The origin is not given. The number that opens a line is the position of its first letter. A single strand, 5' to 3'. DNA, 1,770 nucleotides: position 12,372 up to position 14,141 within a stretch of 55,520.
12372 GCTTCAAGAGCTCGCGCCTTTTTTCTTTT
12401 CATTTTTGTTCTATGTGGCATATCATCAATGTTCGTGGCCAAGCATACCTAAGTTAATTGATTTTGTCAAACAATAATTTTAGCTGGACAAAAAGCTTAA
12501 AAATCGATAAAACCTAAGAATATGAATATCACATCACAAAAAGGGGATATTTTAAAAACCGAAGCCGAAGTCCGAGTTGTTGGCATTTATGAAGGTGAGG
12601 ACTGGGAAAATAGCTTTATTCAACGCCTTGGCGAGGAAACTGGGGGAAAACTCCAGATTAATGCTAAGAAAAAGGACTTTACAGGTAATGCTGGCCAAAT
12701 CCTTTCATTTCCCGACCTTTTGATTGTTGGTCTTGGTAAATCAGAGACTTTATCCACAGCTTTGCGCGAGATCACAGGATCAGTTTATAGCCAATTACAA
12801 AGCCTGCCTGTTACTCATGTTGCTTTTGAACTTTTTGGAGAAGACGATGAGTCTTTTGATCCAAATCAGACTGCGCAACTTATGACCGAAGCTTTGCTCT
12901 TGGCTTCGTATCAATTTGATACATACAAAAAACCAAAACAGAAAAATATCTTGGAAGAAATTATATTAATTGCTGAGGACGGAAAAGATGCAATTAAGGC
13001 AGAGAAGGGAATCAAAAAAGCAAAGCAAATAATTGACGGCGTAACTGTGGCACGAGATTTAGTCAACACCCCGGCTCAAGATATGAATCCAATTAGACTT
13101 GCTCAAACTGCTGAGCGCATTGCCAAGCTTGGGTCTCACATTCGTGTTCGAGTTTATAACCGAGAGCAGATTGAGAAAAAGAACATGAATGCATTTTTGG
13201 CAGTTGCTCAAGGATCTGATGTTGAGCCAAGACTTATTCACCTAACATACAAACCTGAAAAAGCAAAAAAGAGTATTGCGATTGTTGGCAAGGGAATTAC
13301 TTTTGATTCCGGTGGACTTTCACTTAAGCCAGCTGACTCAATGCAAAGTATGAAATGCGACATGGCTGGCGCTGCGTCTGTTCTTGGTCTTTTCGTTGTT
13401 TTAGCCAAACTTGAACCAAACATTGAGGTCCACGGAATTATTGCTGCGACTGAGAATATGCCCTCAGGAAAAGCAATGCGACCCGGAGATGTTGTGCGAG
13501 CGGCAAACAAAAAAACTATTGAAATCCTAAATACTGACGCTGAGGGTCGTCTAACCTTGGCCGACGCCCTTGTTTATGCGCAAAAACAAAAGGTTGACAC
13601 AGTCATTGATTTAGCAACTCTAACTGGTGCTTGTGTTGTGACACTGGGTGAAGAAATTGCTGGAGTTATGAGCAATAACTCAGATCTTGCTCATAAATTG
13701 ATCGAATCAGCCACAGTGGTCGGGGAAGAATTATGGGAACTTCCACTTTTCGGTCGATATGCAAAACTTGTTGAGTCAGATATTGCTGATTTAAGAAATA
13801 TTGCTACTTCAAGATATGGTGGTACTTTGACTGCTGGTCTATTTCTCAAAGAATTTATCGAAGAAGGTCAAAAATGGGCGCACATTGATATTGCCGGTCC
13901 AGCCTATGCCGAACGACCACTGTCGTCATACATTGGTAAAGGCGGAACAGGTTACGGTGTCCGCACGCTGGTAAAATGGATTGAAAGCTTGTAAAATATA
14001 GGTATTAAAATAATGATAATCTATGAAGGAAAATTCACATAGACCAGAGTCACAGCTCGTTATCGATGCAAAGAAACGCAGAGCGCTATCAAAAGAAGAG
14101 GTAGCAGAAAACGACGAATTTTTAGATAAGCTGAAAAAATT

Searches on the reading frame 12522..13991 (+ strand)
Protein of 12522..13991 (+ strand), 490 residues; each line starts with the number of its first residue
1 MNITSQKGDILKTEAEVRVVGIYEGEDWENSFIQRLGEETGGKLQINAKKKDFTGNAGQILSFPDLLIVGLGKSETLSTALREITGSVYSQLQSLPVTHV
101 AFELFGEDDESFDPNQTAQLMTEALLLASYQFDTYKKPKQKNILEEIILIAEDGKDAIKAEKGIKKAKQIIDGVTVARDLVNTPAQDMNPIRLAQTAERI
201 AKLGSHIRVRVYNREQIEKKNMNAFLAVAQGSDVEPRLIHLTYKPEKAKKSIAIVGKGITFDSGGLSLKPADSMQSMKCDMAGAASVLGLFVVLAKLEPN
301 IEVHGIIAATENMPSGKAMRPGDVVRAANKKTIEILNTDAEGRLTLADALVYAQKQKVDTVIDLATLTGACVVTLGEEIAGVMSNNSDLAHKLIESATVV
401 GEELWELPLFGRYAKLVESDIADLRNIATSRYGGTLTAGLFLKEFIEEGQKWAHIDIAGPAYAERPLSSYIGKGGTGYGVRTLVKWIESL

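Call 68: search_protein_families(library=pfam, proteins=[window:12522-13991:+], max_evalue=0.001)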
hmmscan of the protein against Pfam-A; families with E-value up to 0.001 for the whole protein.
window:12522-13991:+ (490 aa): 2 families
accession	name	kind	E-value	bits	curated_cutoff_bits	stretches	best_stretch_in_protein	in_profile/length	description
PF00883.26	Peptidase_M17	-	3.4e-125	417.9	25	1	176-484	2-310/310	Cytosol aminopeptidase family, catalytic domain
PF02789.23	Peptidase_M17_N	-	9.6e-19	68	23.4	1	19-139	1-129/129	Cytosol aminopeptidase family, N-terminal domain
